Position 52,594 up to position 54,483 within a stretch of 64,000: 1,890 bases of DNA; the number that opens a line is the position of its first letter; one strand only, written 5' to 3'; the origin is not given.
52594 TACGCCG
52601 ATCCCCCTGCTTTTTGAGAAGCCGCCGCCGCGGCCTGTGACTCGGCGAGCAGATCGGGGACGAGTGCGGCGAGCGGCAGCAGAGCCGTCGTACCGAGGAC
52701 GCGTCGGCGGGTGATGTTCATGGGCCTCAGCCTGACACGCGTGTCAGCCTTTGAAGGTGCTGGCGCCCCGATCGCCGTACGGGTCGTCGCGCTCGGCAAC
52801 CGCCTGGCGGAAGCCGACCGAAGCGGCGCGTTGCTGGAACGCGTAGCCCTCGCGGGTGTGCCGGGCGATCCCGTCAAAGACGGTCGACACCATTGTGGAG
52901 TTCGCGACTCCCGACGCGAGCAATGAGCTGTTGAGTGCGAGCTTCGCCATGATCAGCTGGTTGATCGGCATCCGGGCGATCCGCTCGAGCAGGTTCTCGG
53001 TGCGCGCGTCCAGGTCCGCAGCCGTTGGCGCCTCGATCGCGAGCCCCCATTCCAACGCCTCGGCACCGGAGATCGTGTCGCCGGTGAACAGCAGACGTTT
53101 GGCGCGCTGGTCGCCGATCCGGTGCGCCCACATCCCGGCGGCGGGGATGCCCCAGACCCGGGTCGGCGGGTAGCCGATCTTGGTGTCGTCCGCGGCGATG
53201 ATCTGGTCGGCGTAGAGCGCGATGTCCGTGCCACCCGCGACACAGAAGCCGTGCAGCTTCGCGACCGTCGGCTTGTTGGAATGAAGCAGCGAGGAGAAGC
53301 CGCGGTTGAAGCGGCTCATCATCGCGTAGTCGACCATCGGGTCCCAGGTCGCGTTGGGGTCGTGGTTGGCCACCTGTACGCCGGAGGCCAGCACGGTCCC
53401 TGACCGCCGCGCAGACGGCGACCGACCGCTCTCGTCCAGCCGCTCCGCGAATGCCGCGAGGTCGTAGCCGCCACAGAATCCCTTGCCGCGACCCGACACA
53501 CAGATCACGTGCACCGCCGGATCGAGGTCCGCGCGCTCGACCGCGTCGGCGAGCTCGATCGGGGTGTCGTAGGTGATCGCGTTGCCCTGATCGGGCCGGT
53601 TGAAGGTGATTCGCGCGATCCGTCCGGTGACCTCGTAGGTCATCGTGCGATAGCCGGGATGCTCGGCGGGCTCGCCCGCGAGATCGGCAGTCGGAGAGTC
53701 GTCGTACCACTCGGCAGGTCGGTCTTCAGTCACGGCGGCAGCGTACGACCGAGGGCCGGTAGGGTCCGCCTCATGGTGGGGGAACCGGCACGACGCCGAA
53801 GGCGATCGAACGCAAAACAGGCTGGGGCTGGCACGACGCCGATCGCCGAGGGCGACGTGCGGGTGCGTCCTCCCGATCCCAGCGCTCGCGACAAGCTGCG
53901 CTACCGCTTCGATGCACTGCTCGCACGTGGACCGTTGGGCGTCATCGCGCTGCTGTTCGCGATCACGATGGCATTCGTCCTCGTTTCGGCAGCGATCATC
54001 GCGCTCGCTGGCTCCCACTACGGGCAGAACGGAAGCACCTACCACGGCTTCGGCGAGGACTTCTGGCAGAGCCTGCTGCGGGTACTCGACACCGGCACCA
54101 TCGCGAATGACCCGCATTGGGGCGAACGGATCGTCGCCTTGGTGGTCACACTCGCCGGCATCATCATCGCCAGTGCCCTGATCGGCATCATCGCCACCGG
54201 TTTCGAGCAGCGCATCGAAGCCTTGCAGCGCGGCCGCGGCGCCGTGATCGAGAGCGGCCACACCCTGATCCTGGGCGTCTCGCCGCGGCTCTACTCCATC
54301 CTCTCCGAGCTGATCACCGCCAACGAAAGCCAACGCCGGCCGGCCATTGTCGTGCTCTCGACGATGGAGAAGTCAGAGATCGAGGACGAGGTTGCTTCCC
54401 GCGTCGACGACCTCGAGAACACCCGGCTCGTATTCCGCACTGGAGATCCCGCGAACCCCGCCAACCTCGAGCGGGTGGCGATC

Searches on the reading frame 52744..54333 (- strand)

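Call 68: search_protein_families(library=pfam, proteins=[window:52744-54333:-], max_evalue=0.01)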
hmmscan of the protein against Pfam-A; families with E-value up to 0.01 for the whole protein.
window:52744-54333:- (529 aa): 2 families
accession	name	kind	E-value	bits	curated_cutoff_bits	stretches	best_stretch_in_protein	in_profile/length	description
PF00378.25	ECH_1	-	1.8e-34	119.7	27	2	339-492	74-230/251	Enoyl-CoA hydratase/isomerase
PF16113.10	ECH_2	-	2.1e-18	67.4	27.2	1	240-451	2-187/335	Enoyl-CoA hydratase/isomerase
